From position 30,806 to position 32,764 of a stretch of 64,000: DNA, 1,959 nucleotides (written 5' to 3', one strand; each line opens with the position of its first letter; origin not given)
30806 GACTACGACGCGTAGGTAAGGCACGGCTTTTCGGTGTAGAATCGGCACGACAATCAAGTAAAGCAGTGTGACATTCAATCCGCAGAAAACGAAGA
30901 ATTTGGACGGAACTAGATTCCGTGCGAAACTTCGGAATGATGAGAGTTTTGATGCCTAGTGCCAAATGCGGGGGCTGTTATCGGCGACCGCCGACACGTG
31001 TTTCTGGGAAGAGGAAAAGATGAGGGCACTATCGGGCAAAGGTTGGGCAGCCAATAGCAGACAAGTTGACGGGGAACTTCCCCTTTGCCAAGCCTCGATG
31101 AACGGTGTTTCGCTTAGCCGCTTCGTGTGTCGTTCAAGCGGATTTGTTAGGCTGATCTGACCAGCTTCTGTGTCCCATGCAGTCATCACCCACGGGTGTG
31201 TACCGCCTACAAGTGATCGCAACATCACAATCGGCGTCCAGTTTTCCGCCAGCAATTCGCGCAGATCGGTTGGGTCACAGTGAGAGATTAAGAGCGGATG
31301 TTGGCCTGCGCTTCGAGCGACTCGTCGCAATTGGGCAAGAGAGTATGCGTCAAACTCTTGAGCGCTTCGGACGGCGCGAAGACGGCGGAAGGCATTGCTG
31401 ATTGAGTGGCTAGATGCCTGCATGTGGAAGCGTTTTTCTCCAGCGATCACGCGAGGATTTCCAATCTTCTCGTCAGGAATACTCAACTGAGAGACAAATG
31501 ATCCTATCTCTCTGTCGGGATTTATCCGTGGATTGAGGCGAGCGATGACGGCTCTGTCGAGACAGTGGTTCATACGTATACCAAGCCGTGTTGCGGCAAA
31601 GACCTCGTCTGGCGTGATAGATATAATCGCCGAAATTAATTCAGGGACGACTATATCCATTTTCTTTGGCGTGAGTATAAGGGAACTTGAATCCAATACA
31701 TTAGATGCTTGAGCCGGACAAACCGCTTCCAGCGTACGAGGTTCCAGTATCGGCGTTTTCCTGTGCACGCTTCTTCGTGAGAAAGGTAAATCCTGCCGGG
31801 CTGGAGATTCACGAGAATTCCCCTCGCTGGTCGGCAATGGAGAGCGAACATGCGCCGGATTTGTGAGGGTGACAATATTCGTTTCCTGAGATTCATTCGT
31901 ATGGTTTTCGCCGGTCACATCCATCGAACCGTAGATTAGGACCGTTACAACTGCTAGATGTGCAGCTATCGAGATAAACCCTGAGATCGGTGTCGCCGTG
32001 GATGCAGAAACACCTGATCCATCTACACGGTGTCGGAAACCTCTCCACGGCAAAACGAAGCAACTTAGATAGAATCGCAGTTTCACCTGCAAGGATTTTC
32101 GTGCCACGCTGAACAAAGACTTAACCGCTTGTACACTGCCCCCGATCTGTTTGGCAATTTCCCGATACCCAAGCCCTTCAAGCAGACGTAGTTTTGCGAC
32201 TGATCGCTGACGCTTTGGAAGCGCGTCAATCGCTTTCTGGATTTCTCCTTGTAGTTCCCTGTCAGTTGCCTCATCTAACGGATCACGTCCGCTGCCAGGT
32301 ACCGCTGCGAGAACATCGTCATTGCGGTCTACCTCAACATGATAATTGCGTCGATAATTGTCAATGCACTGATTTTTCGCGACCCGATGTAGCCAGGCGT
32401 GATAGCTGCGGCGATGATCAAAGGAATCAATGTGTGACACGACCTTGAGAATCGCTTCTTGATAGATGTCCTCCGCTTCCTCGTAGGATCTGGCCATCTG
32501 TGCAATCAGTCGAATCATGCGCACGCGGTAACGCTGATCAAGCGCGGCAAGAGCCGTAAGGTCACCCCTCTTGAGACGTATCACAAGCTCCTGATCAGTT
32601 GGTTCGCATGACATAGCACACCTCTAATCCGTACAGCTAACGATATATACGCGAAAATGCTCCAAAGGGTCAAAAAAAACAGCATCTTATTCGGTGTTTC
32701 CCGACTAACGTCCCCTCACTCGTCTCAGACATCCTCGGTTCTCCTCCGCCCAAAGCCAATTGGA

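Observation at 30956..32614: ECF sigma factor fused in one polypeptide to a transmembrane segment and a periplasmic domain of about 350 aa, adjacent to a TonB-dependent receptor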

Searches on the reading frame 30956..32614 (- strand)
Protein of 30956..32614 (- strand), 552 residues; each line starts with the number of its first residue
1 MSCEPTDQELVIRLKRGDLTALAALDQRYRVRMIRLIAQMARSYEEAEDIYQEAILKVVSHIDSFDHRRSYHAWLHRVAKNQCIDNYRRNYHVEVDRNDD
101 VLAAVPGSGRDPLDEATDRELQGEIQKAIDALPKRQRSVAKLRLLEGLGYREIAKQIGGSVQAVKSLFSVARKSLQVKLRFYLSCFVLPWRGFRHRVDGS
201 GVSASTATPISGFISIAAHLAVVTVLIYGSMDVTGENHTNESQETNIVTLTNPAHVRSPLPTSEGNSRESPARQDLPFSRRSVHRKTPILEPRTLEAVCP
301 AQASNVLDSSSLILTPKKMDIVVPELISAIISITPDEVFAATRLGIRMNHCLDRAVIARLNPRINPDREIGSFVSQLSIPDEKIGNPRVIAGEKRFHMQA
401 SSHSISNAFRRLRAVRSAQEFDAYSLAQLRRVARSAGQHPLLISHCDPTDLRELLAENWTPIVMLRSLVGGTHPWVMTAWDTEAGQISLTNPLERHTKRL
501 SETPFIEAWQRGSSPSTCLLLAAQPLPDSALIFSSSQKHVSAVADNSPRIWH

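Call 3: search_protein_families(library=pfam, proteins=[window:30956-32614:-], max_evalue=0.01)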
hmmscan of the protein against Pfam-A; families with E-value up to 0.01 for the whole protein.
window:30956-32614:- (552 aa): 4 families
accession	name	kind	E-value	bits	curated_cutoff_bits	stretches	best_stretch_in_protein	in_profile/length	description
PF04542.20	Sigma70_r2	-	1.7e-14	53.8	24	1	27-90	3-68/71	Sigma-70 region 2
PF08281.18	Sigma70_r4_2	-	4.3e-11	42.7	25.7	1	124-175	3-54/54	Sigma-70, region 4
PF04545.22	Sigma70_r4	-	9.4e-06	25.5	24.1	1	128-175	1-48/50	Sigma-70, region 4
PF07638.17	Sigma70_ECF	-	1.7e-05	25.2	21.1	1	14-179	11-183/185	ECF sigma factor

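Call 4: search_protein_families(library=ncbifam, proteins=[window:30956-32614:-], max_evalue=0.01)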
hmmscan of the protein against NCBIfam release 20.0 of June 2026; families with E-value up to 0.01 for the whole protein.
window:30956-32614:- (552 aa): 97 families (the best 25 are shown)
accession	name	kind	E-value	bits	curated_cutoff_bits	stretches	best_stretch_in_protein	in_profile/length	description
NF009166.1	PRK12513.1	equivalog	1.2e-32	113.2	206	1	4-179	6-186/193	RNA polymerase sigma factor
NF004113.0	PRK05602.1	equivalog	1.1e-30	106.8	208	1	6-179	31-201/211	RNA polymerase sigma factor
TIGR02937.1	sigma70-ECF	superfamily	8.3e-30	103.6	42.9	1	21-179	2-165/165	sigma-70 family RNA polymerase sigma factor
TIGR02985.1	Sig70_bacteroi1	subfamily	1.9e-26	93.2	126.4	1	27-179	8-162/162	RNA polymerase sigma-70 factor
NF058625.1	sigma_PG0214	equivalog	6.2e-26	91.1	130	1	29-179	13-161/170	GFO_1088 family ECF-type sigma factor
NF007223.0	PRK09641.1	equivalog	1.7e-25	89.9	209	1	8-180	6-185/187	RNA polymerase sigma factor SigW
TIGR02939.1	RpoE_Sigma70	equivalog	2.9e-25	89.4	236.15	1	3-180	3-187/190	RNA polymerase sigma factor RpoE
NF008888.0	PRK11922.1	equivalog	1.7e-23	83.5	204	1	5-180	15-197/231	RNA polymerase sigma factor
NF009172.0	PRK12519.1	subfamily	2.3e-23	82.7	222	1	4-182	13-188/194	RNA polymerase sigma factor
TIGR02948.1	SigW_bacill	equivalog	2.8e-23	83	243.1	1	7-180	5-185/187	RNA polymerase sigma factor SigW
TIGR02950.1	SigM_subfam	subfamily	5.7e-23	81.5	147.95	1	27-178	7-157/159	RNA polymerase sigma factor, SigM family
NF009176.0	PRK12524.1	equivalog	8.9e-23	81.1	264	1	5-179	11-184/196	RNA polymerase sigma factor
TIGR02989.1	Sig-70_gvs1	subfamily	2.3e-21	76.4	124.55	1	22-176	3-155/158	RNA polymerase sigma-70 factor, Rhodopirellula/Verrucomicrobium family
NF007225.0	PRK09643.1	equivalog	2.3e-21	76.4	190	1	4-181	11-184/204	RNA polymerase sigma factor SigM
TIGR02959.1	SigZ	equivalog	2.1e-20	73.2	168.65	1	28-179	3-148/170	RNA polymerase sigma factor SigZ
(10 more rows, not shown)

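Call 16: predict_structure(protein=window:30959-32614:-)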
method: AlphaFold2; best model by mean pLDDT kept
length: 552 residues; sequences in the alignment: 1
mean_pLDDT: 35.8   pTM: 0.20
mean pLDDT of the five models: 35.8, 32.4, 30.5, 29.6, 28.7
residues with pLDDT >= 90: 0; 70-90: 1; 50-70: 48; < 50: 503
segments of 3 or more residues with pLDDT < 50: 40-47, 54-121, 135-429, 431-552
pLDDT, mean of each block of 10 residues (from residue 1): 58 58 58 55 45 48 39 40 38 35 30 40 51 45 42 38 34 39 37 34 34 40 37 31 26 26 31 30 26 30 29 28 31 31 31 29 33 28 26 23 28 32 44 42 41 46 33 32 31 26 27 28 31 34 35 29
secondary structure, 60 per line:
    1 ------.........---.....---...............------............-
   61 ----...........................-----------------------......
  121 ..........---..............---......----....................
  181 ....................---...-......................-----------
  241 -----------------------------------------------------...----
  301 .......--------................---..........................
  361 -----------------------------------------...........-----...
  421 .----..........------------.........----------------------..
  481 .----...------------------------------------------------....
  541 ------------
elements in order: H7-15 H19-23 H27-41 H48-59 H65-91 H115-130 H134-147 H151-156 H161-200 H208-229 H301-307 H316-331 H335-360 H402-412 H418-421 H426-435 H448-456 E479-481 E486-488 H537-540

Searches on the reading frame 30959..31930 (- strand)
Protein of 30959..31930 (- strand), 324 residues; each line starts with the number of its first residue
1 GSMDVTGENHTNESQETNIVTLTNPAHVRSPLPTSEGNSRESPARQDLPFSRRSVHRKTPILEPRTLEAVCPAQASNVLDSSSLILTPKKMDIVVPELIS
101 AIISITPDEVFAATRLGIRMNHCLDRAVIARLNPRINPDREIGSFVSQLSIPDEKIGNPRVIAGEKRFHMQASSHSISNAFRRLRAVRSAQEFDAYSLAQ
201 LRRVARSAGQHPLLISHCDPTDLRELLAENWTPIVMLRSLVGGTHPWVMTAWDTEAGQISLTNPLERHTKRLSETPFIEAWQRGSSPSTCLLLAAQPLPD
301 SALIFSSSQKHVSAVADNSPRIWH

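Call 9: find_homologous_proteins(query=window:30959-31930:-, max_evalue=0.01)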
Query seq(324 aa) (324 aa): 11 proteins with E <= 0.01 among 5783 candidates.
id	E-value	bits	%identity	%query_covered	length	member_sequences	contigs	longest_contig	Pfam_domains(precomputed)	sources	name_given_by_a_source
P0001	7.7e-182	621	89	100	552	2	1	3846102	PF07638.18,PF04545.23,PF04542.21,PF08281.19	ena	-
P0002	6.5e-115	401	60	100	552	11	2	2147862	PF07638.18,PF04545.23,PF04542.21,PF08281.19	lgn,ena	-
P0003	1.0e-106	374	57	100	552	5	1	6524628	PF07638.18,PF04545.23,PF04542.21,PF08281.19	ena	-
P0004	5.7e-103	362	57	100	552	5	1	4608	PF07638.18,PF04545.23,PF04542.21,PF08281.19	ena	-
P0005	7.3e-103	362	55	100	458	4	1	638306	PF04545.23,PF08281.19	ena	-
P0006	1.5e-92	328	60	82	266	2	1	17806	-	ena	-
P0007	1.7e-88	315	59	80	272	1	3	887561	-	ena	-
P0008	1.7e-82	295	61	72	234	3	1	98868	-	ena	-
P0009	7.7e-75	270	69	54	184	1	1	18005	-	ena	-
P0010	1.2e-47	180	48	58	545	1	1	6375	PF04545.23,PF04542.21,PF08281.19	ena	-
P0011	1.8e-45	173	57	48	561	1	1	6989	PF07638.18,PF04545.23,PF04542.21,PF08281.19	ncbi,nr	ncbi:RNA polymerase sigma factor [Candidatus Poribacteria bacterium]|nr:RNA polymerase sigma factor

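Call 20: find_encoding_contigs(protein=P0002, flank=10000, max_places=3)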
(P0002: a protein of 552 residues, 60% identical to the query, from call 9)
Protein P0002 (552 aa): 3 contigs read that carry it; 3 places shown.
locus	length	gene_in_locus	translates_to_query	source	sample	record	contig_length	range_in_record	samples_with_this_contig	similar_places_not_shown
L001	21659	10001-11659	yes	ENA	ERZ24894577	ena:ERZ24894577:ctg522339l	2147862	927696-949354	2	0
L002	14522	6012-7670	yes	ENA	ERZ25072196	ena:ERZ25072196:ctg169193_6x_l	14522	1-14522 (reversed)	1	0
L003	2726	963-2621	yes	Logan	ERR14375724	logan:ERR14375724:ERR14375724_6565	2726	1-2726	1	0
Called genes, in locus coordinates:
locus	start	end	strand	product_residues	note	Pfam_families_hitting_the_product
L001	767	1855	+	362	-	PF19572:PorV (weak)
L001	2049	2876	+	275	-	-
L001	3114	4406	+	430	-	PF00275:EPSP_synthase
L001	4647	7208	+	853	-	PF00246:Peptidase_M14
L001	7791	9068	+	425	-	PF05195:AMP_N, PF00557:Peptidase_M24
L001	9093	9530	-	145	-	-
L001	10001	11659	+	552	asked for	PF07638:Sigma70_ECF (weak), PF04542:Sigma70_r2, PF04545:Sigma70_r4 (weak), PF08281:Sigma70_r4_2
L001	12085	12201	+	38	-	-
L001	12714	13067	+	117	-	-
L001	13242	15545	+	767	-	PF25175:Beta-prop_WDR5, PF25174:Beta-prop_THOC3, PF23381:Beta-prop_IFT122_1st, PF25174:Beta-prop_THOC3, PF25175:Beta-prop_WDR5, PF23414:Beta-prop_EML_2, PF24814:WD40_Prp19, PF25168:Beta-prop_WDR36-Utp21_2nd, +27 more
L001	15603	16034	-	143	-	-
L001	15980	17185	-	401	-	PF00248:Aldo_ket_red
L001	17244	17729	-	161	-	PF13174:TPR_6 (faint), PF13374:TPR_10 (faint), PF13414:TPR_11 (faint), PF21033:RMD1-3 (faint), PF13424:TPR_12 (weak), PF00515:TPR_1 (weak), PF07719:TPR_2 (weak), PF13424:TPR_12 (weak), +7 more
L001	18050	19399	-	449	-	PF00202:Aminotran_3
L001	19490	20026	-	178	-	PF14803:Zn_ribbon_Nudix (weak), PF00293:NUDIX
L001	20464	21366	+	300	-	-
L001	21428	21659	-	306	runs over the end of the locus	PF01370:Epimerase, PF16363:GDP_Man_Dehyd (faint), PF13460:NAD_binding_10 (weak), PF08338:DUF1731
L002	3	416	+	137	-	?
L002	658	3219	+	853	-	PF00246:Peptidase_M14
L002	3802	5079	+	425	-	PF05195:AMP_N, PF00557:Peptidase_M24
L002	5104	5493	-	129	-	-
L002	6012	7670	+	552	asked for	PF07638:Sigma70_ECF (weak), PF04542:Sigma70_r2, PF04545:Sigma70_r4 (weak), PF08281:Sigma70_r4_2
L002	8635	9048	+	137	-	-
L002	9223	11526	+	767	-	PF25175:Beta-prop_WDR5, PF25174:Beta-prop_THOC3, PF23381:Beta-prop_IFT122_1st, PF25174:Beta-prop_THOC3, PF25175:Beta-prop_WDR5, PF23414:Beta-prop_EML_2, PF24814:WD40_Prp19, PF25168:Beta-prop_WDR36-Utp21_2nd, +27 more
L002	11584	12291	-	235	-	-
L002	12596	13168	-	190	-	PF00248:Aldo_ket_red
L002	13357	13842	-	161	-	PF13174:TPR_6 (faint), PF13374:TPR_10 (faint), PF13414:TPR_11 (faint), PF21033:RMD1-3 (faint), PF13424:TPR_12 (weak), PF00515:TPR_1 (weak), PF07719:TPR_2 (weak), PF13424:TPR_12 (weak), +7 more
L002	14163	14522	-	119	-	?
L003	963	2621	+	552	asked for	PF07638:Sigma70_ECF (weak), PF04542:Sigma70_r2, PF04545:Sigma70_r4 (weak), PF08281:Sigma70_r4_2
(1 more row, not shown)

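Call 21: find_encoding_contigs(protein=P0003, flank=10000, max_places=3)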
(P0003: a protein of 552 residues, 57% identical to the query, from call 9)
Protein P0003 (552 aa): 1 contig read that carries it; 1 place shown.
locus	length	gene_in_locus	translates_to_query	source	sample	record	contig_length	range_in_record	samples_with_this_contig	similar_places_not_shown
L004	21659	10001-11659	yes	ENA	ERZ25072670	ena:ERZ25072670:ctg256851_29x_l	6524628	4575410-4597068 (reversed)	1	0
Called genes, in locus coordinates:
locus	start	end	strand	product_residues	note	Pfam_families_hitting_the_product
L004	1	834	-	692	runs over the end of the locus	PF06452:CBM9_1 (weak), PF19313:DUF5916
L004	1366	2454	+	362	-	PF19572:PorV (faint)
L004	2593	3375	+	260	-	-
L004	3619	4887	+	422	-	PF00275:EPSP_synthase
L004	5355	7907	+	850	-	PF00246:Peptidase_M14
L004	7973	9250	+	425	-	PF05195:AMP_N, PF00557:Peptidase_M24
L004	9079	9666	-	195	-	-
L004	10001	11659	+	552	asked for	PF07638:Sigma70_ECF, PF04542:Sigma70_r2, PF04545:Sigma70_r4, PF08281:Sigma70_r4_2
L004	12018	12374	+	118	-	-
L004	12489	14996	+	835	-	-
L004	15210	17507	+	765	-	PF23381:Beta-prop_IFT122_1st, PF25174:Beta-prop_THOC3, PF25175:Beta-prop_WDR5, PF25174:Beta-prop_THOC3, PF23381:Beta-prop_IFT122_1st, PF25175:Beta-prop_WDR5, PF23414:Beta-prop_EML_2, PF25168:Beta-prop_WDR36-Utp21_2nd, +28 more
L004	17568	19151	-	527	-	PF00248:Aldo_ket_red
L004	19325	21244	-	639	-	PF12799:LRR_4 (weak), PF14885:GHL15, PF00404:Dockerin_1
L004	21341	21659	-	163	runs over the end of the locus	PF13374:TPR_10 (faint), PF21033:RMD1-3 (faint), PF24575:TPR_Slam (faint), PF07719:TPR_2 (faint), PF13174:TPR_6 (faint), PF13424:TPR_12 (weak), PF00515:TPR_1 (weak), PF13424:TPR_12 (weak), +7 more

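Call 22: find_encoding_contigs(protein=P0001, flank=10000, max_places=3)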
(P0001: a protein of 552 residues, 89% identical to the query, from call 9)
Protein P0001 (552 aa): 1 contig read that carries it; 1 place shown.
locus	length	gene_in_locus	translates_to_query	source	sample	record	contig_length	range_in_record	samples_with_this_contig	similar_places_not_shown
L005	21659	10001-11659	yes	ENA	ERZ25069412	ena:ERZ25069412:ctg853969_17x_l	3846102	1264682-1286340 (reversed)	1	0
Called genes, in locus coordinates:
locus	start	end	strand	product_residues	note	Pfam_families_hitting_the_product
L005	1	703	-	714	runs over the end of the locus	PF06452:CBM9_1 (weak), PF19313:DUF5916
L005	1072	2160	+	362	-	PF19572:PorV (weak)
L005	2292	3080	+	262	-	-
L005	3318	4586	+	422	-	PF00275:EPSP_synthase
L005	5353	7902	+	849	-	PF00246:Peptidase_M14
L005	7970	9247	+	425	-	PF05195:AMP_N, PF00557:Peptidase_M24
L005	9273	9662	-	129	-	-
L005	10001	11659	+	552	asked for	PF07638:Sigma70_ECF (weak), PF04542:Sigma70_r2, PF04545:Sigma70_r4 (weak), PF08281:Sigma70_r4_2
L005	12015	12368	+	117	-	-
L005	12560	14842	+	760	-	-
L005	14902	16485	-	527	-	PF00248:Aldo_ket_red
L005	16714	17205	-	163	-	PF07719:TPR_2 (faint), PF13174:TPR_6 (faint), PF13374:TPR_10 (faint), PF13414:TPR_11 (faint), PF21033:RMD1-3 (faint), PF13176:TPR_7 (faint), PF00515:TPR_1 (weak), PF13424:TPR_12 (weak), +5 more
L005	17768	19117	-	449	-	PF00202:Aminotran_3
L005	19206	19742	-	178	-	PF14803:Zn_ribbon_Nudix (weak), PF00293:NUDIX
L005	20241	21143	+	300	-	-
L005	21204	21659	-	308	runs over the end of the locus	PF01370:Epimerase, PF16363:GDP_Man_Dehyd (faint), PF13460:NAD_binding_10, PF08338:DUF1731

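Call 29: search_protein_families(library=ncbifam, proteins=[L005:9273-9662:-], max_evalue=0.01)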
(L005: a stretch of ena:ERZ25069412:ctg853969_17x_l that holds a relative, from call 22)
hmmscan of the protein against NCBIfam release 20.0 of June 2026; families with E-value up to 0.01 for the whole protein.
L005:9273-9662:- (129 aa): 0 families
